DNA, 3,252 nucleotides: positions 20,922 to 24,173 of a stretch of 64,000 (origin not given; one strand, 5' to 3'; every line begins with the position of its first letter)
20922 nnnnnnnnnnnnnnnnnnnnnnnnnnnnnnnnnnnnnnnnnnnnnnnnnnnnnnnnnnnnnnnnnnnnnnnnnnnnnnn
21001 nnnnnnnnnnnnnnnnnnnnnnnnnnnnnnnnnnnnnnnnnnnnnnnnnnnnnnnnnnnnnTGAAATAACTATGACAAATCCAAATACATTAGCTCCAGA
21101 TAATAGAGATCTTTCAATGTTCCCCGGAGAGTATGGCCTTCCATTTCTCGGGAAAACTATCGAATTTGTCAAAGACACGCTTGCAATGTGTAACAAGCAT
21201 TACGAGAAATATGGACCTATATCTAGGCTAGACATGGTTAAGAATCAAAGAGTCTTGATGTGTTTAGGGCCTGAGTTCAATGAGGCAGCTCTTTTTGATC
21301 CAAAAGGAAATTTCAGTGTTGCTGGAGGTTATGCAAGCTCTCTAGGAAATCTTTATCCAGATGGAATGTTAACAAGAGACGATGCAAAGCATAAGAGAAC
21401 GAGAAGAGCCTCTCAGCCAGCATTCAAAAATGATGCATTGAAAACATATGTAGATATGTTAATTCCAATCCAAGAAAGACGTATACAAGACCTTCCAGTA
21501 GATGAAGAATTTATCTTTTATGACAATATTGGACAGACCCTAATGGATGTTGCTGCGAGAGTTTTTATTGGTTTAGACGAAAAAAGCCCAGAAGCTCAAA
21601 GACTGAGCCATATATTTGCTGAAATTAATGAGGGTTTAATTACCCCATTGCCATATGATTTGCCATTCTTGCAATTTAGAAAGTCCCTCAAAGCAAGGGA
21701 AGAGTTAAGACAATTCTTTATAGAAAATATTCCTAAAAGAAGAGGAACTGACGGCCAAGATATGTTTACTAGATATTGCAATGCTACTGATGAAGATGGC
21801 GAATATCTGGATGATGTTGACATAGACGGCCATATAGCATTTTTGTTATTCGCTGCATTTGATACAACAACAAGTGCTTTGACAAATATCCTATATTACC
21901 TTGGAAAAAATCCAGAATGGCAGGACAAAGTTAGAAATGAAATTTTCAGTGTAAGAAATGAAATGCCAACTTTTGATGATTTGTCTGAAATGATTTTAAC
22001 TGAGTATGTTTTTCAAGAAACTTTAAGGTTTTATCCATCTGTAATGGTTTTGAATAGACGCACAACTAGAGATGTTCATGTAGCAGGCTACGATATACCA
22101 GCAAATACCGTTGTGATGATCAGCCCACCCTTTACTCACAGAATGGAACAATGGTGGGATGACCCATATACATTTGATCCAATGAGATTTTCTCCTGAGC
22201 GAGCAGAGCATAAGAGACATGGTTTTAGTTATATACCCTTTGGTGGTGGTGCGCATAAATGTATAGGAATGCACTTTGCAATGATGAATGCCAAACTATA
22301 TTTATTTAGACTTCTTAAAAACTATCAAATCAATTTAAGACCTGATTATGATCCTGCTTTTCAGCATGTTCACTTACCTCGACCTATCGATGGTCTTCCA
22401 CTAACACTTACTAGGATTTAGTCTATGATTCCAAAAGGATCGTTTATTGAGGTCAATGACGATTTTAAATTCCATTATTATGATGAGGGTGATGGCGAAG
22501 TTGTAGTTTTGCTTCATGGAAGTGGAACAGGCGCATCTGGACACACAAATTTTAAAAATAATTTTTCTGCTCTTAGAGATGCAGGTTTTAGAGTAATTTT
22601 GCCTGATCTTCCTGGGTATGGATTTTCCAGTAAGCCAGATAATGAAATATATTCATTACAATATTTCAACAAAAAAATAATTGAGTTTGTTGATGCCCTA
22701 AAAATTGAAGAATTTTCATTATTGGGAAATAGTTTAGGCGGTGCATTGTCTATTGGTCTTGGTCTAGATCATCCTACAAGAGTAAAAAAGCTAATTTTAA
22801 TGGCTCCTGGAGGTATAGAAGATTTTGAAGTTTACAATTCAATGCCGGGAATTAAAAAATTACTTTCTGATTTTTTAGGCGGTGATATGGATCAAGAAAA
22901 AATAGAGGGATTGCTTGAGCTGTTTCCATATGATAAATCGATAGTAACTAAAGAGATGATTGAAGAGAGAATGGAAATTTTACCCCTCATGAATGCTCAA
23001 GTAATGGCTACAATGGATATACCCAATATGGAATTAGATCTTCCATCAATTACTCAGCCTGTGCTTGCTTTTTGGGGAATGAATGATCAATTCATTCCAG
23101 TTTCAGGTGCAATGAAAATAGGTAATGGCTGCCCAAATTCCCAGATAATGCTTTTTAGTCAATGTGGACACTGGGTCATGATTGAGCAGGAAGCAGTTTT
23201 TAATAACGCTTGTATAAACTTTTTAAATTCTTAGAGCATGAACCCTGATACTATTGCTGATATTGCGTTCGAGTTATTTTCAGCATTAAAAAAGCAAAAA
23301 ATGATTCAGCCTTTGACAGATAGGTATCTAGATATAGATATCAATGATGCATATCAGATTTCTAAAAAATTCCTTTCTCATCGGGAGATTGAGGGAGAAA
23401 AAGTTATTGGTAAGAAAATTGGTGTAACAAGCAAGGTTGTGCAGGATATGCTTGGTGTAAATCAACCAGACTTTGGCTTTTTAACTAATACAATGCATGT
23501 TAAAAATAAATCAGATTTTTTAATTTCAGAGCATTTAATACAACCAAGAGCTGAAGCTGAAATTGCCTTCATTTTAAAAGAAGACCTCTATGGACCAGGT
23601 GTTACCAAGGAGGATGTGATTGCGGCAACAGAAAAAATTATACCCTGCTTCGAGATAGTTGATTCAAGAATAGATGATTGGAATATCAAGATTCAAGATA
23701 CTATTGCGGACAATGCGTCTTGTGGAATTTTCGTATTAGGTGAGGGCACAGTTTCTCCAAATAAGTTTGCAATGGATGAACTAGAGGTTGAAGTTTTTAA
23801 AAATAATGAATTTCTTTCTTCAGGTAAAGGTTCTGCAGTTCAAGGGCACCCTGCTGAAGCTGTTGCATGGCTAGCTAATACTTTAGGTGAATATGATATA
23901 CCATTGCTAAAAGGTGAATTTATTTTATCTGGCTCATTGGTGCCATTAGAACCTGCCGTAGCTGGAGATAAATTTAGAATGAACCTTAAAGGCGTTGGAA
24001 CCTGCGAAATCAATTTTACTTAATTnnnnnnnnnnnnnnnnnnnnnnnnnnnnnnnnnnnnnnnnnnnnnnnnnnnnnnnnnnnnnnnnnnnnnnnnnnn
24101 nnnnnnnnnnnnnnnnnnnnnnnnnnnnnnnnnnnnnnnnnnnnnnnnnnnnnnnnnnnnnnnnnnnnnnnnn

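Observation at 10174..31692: Compact 24-gene co-directional operon resembling steroid-nucleus (9,10-seco plus HIP) catabolism in an AT-rich streamlined genome, with canonical parts missing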

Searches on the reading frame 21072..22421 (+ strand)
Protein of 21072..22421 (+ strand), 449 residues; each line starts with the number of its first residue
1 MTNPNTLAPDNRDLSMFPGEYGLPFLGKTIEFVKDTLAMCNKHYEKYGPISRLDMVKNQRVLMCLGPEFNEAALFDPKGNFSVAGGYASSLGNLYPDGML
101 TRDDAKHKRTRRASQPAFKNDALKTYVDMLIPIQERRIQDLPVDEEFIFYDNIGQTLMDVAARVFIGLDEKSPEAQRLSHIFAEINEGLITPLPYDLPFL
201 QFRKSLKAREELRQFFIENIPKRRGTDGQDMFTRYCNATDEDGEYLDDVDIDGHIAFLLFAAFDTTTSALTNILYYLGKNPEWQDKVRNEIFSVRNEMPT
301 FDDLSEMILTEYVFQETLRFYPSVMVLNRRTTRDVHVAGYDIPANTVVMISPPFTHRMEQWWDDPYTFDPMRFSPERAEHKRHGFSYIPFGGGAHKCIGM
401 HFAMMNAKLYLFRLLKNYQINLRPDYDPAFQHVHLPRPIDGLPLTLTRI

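Call 4: search_protein_families(library=pfam, proteins=[window:21072-22421:+])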
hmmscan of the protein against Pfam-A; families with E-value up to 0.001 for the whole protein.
window:21072-22421:+ (449 aa): 1 family
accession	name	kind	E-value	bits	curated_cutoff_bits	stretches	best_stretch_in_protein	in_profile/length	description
PF00067.27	p450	-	1.9e-69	235.1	22.8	1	18-428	2-442/462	Cytochrome P450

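Call 8: search_protein_families(library=ncbifam, proteins=[window:21072-22421:+], max_evalue=0.00001)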
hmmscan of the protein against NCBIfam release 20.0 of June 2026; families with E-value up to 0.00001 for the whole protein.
window:21072-22421:+ (449 aa): 9 families
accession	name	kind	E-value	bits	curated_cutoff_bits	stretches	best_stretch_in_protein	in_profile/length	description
NF051859.1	AlbFlvMonOxTrpSyn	equivalog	6.3e-54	183.2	700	1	21-427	26-436/457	bifunctional albaflavenone monooxygenase/terpene synthase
NF045812.1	PentlenOxigase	equivalog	3.2e-41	141.6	800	1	97-427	81-418/444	pentalenene oxygenase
NF050147.1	aminopyruv_ApyO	equivalog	4.3e-38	131.1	525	1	97-425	78-400/444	RiPP biosynthesis cytochrome P450 ApyO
TIGR04538.1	P450_cycloAA_1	subfamily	6.5e-21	74.6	500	1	106-417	76-365/395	cytochrome P450, cyclodipeptide synthase-associated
NF053744.1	FAProxCypCBc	equivalog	8e-14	51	600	1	98-418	83-384/416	CYP152 family fatty-acid peroxygenase CypC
NF041802.1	P450_SolI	exception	1.2e-13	50.4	850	1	98-418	108-395/424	solanimycin biosynthesis cytochrome P450 SolI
NF041177.1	Cyp119_Thmprot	equivalog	9.4e-11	41.1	680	1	99-418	68-340/368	cytochrome P450 Cyp119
TIGR04458.1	CYP450_TxtE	equivalog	4.3e-07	28.9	500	1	99-446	84-402/403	4-nitrotryptophan synthase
TIGR04515.1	P450_rel_GT_act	subfamily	1.8e-06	27.6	343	0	312-385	262-335/386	P450-derived glycosyltransferase activator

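Call 35: search_solved_structures(query=window:21072-22421:+, max_evalue=1e-20)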
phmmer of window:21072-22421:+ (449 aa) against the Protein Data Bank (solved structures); distinct sequences matched with E-value up to 1e-20: 195 (the best 60 are shown).
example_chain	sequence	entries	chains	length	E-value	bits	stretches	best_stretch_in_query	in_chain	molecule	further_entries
2ve3_A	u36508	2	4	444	1.3e-44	155.9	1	12-446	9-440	PUTATIVE CYTOCHROME P450 120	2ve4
9wat_A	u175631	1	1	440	4.3e-43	150.9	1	21-428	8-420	Cytochrome P450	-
6mi0_A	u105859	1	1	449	4e-40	141.1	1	18-423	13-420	Cytochrome P450 51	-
7jj1_A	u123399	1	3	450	4.1e-40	141.1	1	18-423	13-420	Cytochrome P450 51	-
6mcw_A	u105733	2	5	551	8e-40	140.1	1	18-423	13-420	Cytochrome P450 51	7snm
9bat_A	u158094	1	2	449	1.8e-38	135.7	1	23-432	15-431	Lanosterol 14-alpha demethylase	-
5vcd_A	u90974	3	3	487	4.2e-38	134.5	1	202-420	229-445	Cytochrome P450 3A4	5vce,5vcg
7kvk_A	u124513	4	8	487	7.3e-38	133.7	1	17-420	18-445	Cytochrome P450 3A4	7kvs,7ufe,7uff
3dbg_A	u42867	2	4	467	1.1e-37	133.1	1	16-420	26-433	Putative cytochrome P450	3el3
6ma7_A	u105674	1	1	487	1.3e-37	132.8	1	17-420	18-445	Cytochrome P450 3A4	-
7wzl_A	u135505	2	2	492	1.7e-37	132.5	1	21-420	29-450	Putative cytochrome P450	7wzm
9yk4_A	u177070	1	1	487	2e-37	132.2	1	17-420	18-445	Cytochrome P450 3A4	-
4ny4_A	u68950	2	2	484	2.5e-37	131.9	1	17-420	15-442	Cytochrome P450 3A4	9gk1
1w0e_A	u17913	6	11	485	2.5e-37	131.9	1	17-420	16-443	CYTOCHROME P450 3A4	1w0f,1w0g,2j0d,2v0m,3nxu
1tqn_A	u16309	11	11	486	2.5e-37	131.9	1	17-420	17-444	cytochrome P450 3A4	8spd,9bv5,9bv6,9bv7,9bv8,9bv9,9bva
7lxl_A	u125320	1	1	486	2.5e-37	131.9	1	17-420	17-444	Cytochrome P450 3A4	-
3tjs_A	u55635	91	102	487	2.6e-37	131.9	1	17-420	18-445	Cytochrome P450 3A4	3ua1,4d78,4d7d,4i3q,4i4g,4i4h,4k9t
4d6z_A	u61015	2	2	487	4.1e-37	131.2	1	17-420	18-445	CYTOCHROME P450 3A4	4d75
8gk3_A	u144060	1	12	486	1.5e-36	129.4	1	211-420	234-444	Cytochrome P450 3A7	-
7mk8_A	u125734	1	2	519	1.9e-36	129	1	211-420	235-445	Isoform 2 of Cytochrome P450 3A7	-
5veu_A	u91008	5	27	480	3.2e-32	115.1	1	234-420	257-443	Cytochrome P450 3A5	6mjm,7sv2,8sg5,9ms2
7lad_A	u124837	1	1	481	3.3e-32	115.1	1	234-420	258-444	Cytochrome P450 3A5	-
6c93_A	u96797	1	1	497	6.5e-31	110.8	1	218-424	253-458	Cytochrome P450 4B1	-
5t6q_A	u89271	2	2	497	3.2e-30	108.5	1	218-424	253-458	Cytochrome P450 4B1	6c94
6a17_A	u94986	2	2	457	1.7e-27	99.5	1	15-437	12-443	Cytochrome P450 90B1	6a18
6a15_A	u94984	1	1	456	3.4e-27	98.5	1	15-437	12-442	Cytochrome P450 90B1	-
7tef_A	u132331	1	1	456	8.4e-27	97.2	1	29-427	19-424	Cytochrome P450 51B1 Cyp51B1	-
8hkj_A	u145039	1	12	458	4.7e-26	94.8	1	30-421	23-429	Bifunctional cytochrome P450/NADPH--P450 reductase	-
9wuk_A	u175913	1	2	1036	8.3e-26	93.9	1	40-427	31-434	bifunctional cytochrome P450/NADPH--P450 reductase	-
9wuc_A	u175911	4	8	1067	9.1e-26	93.8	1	40-427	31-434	bifunctional cytochrome P450/NADPH--P450 reductase | SoP450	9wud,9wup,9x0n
4h24_A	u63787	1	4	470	1.9e-25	92.8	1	105-427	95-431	Cytochrome P450-BM3 variant P450BM3-Cis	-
3cbd_A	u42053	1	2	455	2.1e-25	92.6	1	107-427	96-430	Bifunctional P-450/NADPH-P450 reductase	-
2q9f_A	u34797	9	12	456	5.4e-25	91.3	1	45-446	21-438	Cytochrome P450 46A1 | Cholesterol 24-hydroxylase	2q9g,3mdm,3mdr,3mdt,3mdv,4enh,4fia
4wg2_A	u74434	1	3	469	7.9e-25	90.7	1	104-427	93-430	Bifunctional P-450/NADPH-P450 reductase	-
7y0r_A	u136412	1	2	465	1.3e-24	90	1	97-427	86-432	Bifunctional cytochrome P450/NADPH--P450 reductase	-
6a16_A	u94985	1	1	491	1.5e-24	89.8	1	15-437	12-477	Cytochrome P450 90B1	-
1zoa_A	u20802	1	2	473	1.6e-24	89.7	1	108-427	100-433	Bifunctional P-450:NADPH-P450 reductase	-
5e78_A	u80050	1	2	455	1.8e-24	89.5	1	192-427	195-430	Bifunctional P-450/NADPH-P450 reductase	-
4key_A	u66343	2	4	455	1.9e-24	89.5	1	95-427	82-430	Bifunctional P-450/NADPH-P450 reductase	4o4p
6hn8_A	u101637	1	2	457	1.9e-24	89.5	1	95-427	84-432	Bifunctional cytochrome P450/NADPH--P450 reductase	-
4kf2_A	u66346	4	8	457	1.9e-24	89.5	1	95-427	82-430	Bifunctional P-450/NADPH-P450 reductase | Bifunctional cytochrome P450/NADPH--P450 reductase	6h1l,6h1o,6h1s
6h1t_A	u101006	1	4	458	1.9e-24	89.5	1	95-427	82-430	Bifunctional cytochrome P450/NADPH--P450 reductase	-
5e7y_A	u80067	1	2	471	2e-24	89.4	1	192-427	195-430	Bifunctional P-450/NADPH-P450 reductase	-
7wde_A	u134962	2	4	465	2.3e-24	89.2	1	97-427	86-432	Bifunctional cytochrome P450/NADPH--P450 reductase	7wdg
4kew_A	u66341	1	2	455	2.4e-24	89.2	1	95-427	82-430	Bifunctional P-450/NADPH-P450 reductase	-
4kf0_A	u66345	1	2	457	2.4e-24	89.1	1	95-427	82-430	Bifunctional P-450/NADPH-P450 reductase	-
2uwh_A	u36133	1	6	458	2.4e-24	89.1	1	95-427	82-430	BIFUNCTIONAL P-450: NADPH-P450 REDUCTASE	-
4dud_A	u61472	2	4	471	2.4e-24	89.1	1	97-438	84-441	cytochrome P450 BM3 variant 2G9C6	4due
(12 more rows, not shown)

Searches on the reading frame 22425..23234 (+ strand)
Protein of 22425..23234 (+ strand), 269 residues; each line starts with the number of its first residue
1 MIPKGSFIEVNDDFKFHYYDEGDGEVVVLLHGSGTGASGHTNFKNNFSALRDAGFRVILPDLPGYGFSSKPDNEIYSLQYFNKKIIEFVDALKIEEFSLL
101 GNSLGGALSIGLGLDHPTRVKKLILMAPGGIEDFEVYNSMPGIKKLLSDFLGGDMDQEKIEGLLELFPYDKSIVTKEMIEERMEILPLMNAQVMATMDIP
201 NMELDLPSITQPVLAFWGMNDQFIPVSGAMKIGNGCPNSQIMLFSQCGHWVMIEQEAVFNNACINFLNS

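Call 4: search_protein_families(library=pfam, proteins=[window:22425-23234:+])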
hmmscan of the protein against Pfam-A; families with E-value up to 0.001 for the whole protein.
window:22425-23234:+ (269 aa): 3 families
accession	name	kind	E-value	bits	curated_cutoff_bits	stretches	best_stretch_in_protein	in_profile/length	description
PF00561.26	Abhydrolase_1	-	4.4e-29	102.3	25.8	2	26-138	2-110/245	alpha/beta hydrolase fold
PF12697.13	Abhydrolase_6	-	3.2e-18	67.6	26.3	1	27-259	1-214/217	Alpha/beta hydrolase family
PF12146.15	Hydrolase_4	-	3.6e-16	59.6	27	1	26-256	6-239/239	Serine aminopeptidase, S33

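Call 8: search_protein_families(library=ncbifam, proteins=[window:22425-23234:+], max_evalue=0.00001)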
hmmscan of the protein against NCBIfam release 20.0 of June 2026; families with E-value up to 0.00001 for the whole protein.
window:22425-23234:+ (269 aa): 29 families (the best 25 are shown)
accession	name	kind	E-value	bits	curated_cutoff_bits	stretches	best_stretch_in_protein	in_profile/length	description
NF045632.1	hydroxlase_HsaD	equivalog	2.5e-53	180.9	400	1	7-268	16-289/290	4,5:9,10-diseco-3-hydroxy-5,9,17-trioxoandrosta-1(10),2-diene-4-oate hydrolase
TIGR03343.1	biphenyl_bphD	equivalog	9.1e-49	166.2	462.15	1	12-268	18-281/282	2-hydroxy-6-oxo-6-phenylhexa-2,4-dienoate hydrolase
NF011457.0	PRK14875.1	equivalog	2.8e-30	105.5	307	1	15-266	121-368/372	acetoin dehydrogenase dihydrolipoyllysine-residue acetyltransferase subunit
NF050089.1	i_nPHAscl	equivalog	6.9e-24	84.4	300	1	15-142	8-131/288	intracellular short-chain-length polyhydroxyalkanoate depolymerase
NF051488.1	bifunc_PcaDC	exception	2.7e-22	79.5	390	1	22-127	8-110/375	bifunctional 3-oxoadipate enol-lactonase/4-carboxymuconolactone decarboxylase PcaDC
TIGR02427.1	protocat_pcaD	equivalog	2.3e-20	73.1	255.85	2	23-127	12-111/251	3-oxoadipate enol-lactonase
TIGR03611.1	RutD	equivalog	2.4e-19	69.7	238.5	1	14-126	3-111/258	pyrimidine utilization protein D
TIGR03695.1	menH_SHCHC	equivalog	2.9e-18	66.2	208.55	1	24-126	2-102/252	2-succinyl-6-hydroxy-2,4-cyclohexadiene-1-carboxylate synthase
TIGR03056.1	bchO_mg_che_rel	equivalog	1.2e-17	63.9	172.55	1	13-125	15-125/278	alpha/beta fold hydrolase BchO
TIGR01250.1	pro_imino_pep_2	subfamily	1.8e-17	63.8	167.65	1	19-126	19-127/288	proline iminopeptidase-family hydrolase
NF002873.0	PRK03204.1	equivalog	2.8e-17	62.9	466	1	15-125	25-131/286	haloalkane dehalogenase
NF002043.0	PRK00870.1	subfamily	2.6e-16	59.9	265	1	12-126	32-146/302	haloalkane dehalogenase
NF002938.0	PRK03592.1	equivalog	1.8e-15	57.1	241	1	8-127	15-128/298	haloalkane dehalogenase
TIGR01738.1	bioH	equivalog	8e-15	55.1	206.95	1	23-266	2-244/245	pimeloyl-ACP methyl ester esterase BioH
NF052614.1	AB_fold_OlsI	equivalog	3.3e-14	53.1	385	1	77-268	70-256/272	ornithine lipid biosynthesis O-acyltransferase OlsI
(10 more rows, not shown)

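Call 31: search_solved_structures(query=window:22425-23234:+, max_evalue=1e-10)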
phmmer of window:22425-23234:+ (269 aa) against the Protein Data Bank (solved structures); distinct sequences matched with E-value up to 1e-10: 64 (the best 60 are shown).
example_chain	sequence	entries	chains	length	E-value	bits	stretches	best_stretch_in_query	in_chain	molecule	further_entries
2og1_A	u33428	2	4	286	2.1e-44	155.1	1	7-268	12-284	2-hydroxy-6-oxo-6-phenylhexa-2,4-dienoate hydrolase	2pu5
2rht_A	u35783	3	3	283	5.3e-44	153.8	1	7-268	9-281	2-hydroxy-6-oxo-6-phenylhexa-2,4-dienoate hydrolase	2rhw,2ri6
2puh_A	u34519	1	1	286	5.5e-44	153.7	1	7-268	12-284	2-hydroxy-6-oxo-6-phenylhexa-2,4-dienoate hydrolase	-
3v1k_A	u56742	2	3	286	2.8e-43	151.4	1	7-268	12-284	2-hydroxy-6-oxo-6-phenylhexa-2,4-dienoate hydrolase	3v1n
3v1l_A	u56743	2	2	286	7.3e-43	150.1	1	7-268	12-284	2-hydroxy-6-oxo-6-phenylhexa-2,4-dienoate hydrolase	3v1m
2pu7_A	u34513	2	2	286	1.4e-42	149.2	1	7-268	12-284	2-hydroxy-6-oxo-6-phenylhexa-2,4-dienoate hydrolase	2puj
5jz9_A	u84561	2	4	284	5.2e-42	147.3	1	8-268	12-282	4,5:9,10-diseco-3-hydroxy-5,9,17-trioxoandrosta-1(10),2-diene-4-oate hydrolase | 2-hydroxy-6-oxo-6-phenylhexa-2,4-dienoate hydrolase BphD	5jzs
7zjt_A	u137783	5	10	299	6.3e-42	147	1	8-268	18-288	4,5:9,10-diseco-3-hydroxy-5,9,17-trioxoandrosta-1(10),2-diene-4-oate hydrolase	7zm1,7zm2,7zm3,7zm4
5jzb_A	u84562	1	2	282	6.9e-42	146.9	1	8-267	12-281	4,5:9,10-diseco-3-hydroxy-5,9,17-trioxoandrosta-1(10),2-diene-4-oate hydrolase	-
2vf2_A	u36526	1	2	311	7.2e-42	146.8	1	8-268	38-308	2-HYDROXY-6-OXO-6-PHENYLHEXA-2,4-DIENOATE HYDROLASE BPHD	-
2wud_A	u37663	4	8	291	1.5e-41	145.8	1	8-268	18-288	2-HYDROXY-6-OXO-6-PHENYLHEXA-2,4-DIENOATE HYDROLASE BPHD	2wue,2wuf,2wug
9ijk_A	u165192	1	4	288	1.5e-40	142.5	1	10-267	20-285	2-hydroxy-6-oxononadienedioate/2-hydroxy-6-oxononatrienedioate hydrolase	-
1u2e_A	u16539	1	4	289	1.6e-40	142.4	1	10-267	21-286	2-hydroxy-6-ketonona-2,4-dienedioic acid hydrolase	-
2d0d_A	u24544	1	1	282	1.6e-39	139.1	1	17-268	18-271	2-hydroxy-6-oxo-7-methylocta-2,4-dienoate hydrolase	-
1iun_A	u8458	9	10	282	1.8e-39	139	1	17-268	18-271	meta-Cleavage product hydrolase | 2-hydroxy-6-oxo-7-methylocta-2,4-dienoate hydrolase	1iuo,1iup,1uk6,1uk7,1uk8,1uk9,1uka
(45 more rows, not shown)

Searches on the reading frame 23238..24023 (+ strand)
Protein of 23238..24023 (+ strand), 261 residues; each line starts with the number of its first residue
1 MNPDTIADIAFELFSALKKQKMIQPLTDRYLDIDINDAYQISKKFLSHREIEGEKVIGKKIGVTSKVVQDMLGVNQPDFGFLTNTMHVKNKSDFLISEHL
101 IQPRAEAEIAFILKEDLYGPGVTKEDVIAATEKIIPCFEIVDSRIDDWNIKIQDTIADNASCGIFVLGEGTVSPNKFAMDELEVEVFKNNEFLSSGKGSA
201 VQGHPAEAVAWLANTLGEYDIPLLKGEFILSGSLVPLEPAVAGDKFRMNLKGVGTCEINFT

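Call 4: search_protein_families(library=pfam, proteins=[window:23238-24023:+])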
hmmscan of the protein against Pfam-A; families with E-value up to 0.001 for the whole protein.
window:23238-24023:+ (261 aa): 1 family
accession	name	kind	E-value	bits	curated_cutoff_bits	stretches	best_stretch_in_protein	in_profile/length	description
PF01557.24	FAA_hydrolase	-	5.6e-10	39.7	23.9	1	76-257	31-210/214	Fumarylacetoacetate (FAA) hydrolase C-terminal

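Call 8: search_protein_families(library=ncbifam, proteins=[window:23238-24023:+], max_evalue=0.00001)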
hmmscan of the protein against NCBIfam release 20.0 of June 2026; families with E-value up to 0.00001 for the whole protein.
window:23238-24023:+ (261 aa): 4 families
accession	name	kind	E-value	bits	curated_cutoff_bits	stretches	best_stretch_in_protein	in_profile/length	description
TIGR03220.1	catechol_dmpE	equivalog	2.9e-107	357.8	408.8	1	8-260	4-255/255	2-oxopent-4-enoate hydratase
NF008461.0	PRK11342.1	equivalog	1.4e-63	214.7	350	1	3-260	3-259/269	2-keto-4-pentenoate hydratase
TIGR02312.1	HpaH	equivalog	2.2e-60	204.5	351.5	1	4-260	5-266/267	2-oxo-hept-4-ene-1,7-dioate hydratase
TIGR03218.1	catechol_dmpH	equivalog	7.6e-56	189.3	350.55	1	2-260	6-263/263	2-oxo-3-hexenedioate decarboxylase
